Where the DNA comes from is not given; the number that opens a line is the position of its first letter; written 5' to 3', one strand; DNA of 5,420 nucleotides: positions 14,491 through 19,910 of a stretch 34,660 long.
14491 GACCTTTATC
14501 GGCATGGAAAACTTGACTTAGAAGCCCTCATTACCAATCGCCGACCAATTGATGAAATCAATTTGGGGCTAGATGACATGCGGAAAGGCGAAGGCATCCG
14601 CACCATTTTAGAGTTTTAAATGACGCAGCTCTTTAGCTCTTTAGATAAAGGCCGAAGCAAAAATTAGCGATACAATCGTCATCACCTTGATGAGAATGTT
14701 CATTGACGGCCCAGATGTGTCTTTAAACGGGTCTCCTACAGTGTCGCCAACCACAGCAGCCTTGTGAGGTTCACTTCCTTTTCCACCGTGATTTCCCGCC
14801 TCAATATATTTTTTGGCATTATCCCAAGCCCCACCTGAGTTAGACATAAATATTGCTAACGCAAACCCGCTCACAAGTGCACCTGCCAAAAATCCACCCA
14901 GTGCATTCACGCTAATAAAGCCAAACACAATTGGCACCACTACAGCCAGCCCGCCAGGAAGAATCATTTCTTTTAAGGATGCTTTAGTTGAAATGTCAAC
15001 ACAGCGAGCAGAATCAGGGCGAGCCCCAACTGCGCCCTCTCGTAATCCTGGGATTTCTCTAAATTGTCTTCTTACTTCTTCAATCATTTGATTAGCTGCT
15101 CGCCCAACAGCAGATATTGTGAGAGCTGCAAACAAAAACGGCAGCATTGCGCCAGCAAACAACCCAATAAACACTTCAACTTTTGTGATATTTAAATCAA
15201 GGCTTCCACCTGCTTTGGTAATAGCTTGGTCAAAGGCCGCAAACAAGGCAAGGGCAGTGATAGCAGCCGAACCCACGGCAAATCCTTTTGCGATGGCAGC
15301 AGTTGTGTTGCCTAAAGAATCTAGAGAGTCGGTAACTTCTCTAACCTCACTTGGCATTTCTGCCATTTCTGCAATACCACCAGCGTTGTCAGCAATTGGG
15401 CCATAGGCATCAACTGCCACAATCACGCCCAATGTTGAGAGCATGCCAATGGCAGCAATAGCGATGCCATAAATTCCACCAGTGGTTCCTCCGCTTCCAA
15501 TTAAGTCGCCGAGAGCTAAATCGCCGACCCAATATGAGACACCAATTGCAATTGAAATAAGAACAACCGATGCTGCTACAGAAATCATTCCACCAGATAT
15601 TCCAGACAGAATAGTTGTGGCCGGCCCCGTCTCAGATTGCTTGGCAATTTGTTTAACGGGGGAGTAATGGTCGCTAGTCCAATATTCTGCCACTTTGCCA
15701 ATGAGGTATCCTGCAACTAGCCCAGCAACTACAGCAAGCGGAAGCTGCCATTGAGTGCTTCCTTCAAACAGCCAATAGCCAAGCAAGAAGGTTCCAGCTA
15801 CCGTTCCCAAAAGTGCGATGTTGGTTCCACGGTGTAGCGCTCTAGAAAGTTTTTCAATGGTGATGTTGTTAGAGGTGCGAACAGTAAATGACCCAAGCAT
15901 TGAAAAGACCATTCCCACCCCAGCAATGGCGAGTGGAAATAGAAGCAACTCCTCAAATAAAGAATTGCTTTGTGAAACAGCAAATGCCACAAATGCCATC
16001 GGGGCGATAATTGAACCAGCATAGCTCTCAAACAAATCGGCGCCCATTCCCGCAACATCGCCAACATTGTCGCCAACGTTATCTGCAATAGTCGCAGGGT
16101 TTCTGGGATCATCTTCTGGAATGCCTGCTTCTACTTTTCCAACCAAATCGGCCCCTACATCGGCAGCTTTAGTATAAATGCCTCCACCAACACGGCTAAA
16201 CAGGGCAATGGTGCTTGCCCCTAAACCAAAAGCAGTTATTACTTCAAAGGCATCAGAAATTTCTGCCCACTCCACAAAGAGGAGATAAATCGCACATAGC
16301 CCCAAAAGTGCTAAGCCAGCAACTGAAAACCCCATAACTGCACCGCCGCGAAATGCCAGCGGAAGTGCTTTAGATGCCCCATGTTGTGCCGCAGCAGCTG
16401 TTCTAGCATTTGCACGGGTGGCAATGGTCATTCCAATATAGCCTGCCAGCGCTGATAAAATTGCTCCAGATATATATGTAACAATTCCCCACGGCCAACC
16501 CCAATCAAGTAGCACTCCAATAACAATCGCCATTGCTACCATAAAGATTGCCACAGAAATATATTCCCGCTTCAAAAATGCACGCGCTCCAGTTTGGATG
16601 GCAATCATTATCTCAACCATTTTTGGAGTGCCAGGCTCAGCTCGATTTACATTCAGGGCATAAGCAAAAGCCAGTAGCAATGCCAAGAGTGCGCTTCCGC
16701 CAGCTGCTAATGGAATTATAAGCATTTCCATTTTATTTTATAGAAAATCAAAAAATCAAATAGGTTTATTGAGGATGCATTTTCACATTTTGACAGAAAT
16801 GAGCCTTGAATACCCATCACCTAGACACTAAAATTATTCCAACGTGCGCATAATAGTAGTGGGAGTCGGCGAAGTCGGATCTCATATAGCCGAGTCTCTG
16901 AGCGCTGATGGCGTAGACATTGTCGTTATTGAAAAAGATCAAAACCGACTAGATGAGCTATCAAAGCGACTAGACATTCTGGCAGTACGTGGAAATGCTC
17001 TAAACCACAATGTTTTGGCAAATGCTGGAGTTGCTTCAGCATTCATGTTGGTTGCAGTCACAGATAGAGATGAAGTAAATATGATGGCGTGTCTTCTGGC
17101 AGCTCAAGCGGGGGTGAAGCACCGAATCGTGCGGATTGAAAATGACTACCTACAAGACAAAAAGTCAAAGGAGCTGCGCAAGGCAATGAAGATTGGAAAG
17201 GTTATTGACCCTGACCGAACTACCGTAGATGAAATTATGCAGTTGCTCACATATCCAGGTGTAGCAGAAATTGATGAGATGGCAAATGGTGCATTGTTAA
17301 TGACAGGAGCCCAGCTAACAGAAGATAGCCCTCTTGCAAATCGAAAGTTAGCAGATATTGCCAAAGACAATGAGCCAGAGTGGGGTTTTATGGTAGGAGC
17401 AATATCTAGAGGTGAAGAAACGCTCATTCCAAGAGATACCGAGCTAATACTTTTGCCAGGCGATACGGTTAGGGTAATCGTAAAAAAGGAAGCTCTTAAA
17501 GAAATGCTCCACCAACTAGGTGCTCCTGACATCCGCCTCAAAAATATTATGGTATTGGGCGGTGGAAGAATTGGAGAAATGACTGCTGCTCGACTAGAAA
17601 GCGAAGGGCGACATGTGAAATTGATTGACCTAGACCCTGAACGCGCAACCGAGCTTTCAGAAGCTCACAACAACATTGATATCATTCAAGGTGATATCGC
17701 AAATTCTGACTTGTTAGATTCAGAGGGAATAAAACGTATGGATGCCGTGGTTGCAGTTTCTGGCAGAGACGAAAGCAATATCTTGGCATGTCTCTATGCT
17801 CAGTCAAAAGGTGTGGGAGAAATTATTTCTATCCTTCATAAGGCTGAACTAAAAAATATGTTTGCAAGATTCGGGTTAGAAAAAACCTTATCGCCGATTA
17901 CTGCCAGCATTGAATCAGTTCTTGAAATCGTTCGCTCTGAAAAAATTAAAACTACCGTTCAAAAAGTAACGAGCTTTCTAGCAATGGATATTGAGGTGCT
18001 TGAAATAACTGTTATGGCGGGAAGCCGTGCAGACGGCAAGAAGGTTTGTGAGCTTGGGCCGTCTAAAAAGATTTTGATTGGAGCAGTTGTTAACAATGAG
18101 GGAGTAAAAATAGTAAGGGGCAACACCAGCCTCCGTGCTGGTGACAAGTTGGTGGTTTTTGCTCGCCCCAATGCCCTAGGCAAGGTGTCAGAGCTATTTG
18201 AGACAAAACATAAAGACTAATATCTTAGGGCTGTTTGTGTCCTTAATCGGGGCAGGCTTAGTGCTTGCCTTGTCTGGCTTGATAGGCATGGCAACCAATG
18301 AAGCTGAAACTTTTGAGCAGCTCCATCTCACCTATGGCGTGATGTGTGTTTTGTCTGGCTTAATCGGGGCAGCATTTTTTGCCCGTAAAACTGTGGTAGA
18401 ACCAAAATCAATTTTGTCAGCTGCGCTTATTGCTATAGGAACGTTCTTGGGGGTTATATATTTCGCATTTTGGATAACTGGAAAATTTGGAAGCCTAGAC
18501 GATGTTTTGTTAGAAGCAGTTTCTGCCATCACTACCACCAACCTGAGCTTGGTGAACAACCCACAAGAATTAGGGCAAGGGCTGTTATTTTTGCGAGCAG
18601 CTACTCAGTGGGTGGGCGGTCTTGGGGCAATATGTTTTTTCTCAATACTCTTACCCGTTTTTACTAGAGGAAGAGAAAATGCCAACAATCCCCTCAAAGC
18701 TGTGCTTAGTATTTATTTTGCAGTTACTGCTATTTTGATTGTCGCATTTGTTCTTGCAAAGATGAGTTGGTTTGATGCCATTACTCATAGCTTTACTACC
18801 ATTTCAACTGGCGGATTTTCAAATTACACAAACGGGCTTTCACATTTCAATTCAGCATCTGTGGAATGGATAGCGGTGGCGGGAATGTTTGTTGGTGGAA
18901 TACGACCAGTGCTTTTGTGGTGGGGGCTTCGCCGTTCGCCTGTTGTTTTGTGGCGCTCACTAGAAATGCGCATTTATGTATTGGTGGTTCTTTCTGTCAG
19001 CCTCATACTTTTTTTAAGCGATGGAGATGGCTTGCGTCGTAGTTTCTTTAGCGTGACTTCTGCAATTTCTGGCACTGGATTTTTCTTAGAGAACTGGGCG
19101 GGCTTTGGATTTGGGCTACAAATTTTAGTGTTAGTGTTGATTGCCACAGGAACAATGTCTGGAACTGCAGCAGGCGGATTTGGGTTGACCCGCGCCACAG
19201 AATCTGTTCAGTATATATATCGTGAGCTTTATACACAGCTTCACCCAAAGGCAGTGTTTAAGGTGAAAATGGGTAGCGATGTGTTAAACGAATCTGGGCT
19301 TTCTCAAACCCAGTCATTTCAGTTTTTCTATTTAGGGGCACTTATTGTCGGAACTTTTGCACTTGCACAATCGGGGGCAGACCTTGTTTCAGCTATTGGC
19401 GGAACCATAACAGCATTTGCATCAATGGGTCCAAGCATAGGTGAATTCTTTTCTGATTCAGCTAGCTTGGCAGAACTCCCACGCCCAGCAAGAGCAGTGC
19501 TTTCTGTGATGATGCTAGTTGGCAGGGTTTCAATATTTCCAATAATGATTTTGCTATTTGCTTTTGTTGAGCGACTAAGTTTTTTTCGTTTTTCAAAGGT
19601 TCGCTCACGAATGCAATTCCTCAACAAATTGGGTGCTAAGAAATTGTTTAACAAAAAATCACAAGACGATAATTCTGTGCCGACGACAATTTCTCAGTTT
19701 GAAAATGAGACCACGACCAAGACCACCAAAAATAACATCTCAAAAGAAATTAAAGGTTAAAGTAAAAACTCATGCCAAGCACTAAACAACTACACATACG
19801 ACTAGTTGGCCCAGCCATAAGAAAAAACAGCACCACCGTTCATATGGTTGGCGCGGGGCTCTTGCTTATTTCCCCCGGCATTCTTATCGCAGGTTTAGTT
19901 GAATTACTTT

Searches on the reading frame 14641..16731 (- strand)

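Call 16: search_protein_families(library=pfam, proteins=[window:14641-16731:-], max_evalue=0.00001)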
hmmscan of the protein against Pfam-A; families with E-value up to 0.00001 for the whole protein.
window:14641-16731:- (696 aa): 1 family
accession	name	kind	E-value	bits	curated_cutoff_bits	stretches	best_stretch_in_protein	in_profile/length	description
PF03030.21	H_PPase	-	9.7e-265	880.7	29.7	1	15-691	1-645/645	Inorganic H+ pyrophosphatase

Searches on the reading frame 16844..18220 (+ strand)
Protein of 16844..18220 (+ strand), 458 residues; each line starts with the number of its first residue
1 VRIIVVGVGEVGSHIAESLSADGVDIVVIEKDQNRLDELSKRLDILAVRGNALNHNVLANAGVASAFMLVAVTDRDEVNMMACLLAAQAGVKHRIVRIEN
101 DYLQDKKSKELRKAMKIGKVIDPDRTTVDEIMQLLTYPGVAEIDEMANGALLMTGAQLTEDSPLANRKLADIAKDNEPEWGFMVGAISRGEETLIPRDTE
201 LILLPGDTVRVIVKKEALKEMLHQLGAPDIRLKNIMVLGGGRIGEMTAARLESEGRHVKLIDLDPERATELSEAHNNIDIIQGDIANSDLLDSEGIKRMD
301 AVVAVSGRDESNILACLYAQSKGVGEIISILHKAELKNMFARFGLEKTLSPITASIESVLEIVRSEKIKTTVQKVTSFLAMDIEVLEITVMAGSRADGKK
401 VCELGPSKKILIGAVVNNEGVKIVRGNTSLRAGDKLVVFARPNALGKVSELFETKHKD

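Call 16: search_protein_families(library=pfam, proteins=[window:16844-18220:+], max_evalue=0.00001)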
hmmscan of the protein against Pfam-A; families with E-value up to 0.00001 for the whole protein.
window:16844-18220:+ (458 aa): 14 families
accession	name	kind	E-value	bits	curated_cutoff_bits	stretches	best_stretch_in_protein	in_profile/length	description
PF02254.24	TrkA_N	-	4.3e-48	162.9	23.8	2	235-351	1-116/116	TrkA-N domain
PF02080.26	TrkA_C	-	7e-25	87.2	27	2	157-225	5-70/71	TrkA-C domain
PF13241.12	NAD_binding_7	-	2.4e-12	47.8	22.1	0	2-91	9-87/104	Putative NAD(P)-binding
PF03435.24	Sacchrp_dh_NADP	-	1.3e-09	38.9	25.1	0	235-307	1-77/129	Saccharopine dehydrogenase NADP binding domain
PF13460.12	NAD_binding_10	-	3.7e-09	37.2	27.2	0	240-337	3-91/184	NAD(P)H-binding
PF03721.20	UDPG_MGDP_dh_N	-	6.6e-09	36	27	0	1-41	1-41/187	UDP-glucose/GDP-mannose dehydrogenase family, NAD binding domain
PF03807.23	F420_oxidored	-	6.7e-09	36.7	21.6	0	3-49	2-50/94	NADP oxidoreductase coenzyme F420-dependent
PF02558.23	ApbA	-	8.8e-08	32.3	22.2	0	235-285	1-50/150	Ketopantoate reductase PanE/ApbA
PF01210.29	NAD_Gly3P_dh_N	-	4.1e-07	30.5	23.1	0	235-287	2-54/158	NAD-dependent glycerol-3-phosphate dehydrogenase N-terminus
PF01488.26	Shikimate_DH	-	6.3e-07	30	24.3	0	2-45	14-58/138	Shikimate / quinate 5-dehydrogenase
PF02737.24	3HCDH_N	-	7.6e-07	29.6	22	0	3-45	2-44/180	3-hydroxyacyl-CoA dehydrogenase, NAD binding domain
PF01370.27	Epimerase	-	9.1e-07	29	20.9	0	235-337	1-108/240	NAD dependent epimerase/dehydratase family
PF03446.21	NAD_binding_2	-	8e-06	26.4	21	0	3-87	2-81/161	NAD binding domain of 6-phosphogluconate dehydrogenase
PF02826.25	2-Hacid_dh_C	-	8.5e-06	25.7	25.1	0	2-37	38-73/178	D-isomer specific 2-hydroxyacid dehydrogenase, NAD binding domain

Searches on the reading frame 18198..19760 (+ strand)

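Call 16: search_protein_families(library=pfam, proteins=[window:18198-19760:+], max_evalue=0.00001)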
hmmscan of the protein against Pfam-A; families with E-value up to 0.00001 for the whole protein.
window:18198-19760:+ (520 aa): 1 family
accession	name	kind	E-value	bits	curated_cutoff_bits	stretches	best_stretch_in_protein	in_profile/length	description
PF02386.22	TrkH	-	3.6e-25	88.9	27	1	169-453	150-490/502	Cation transport protein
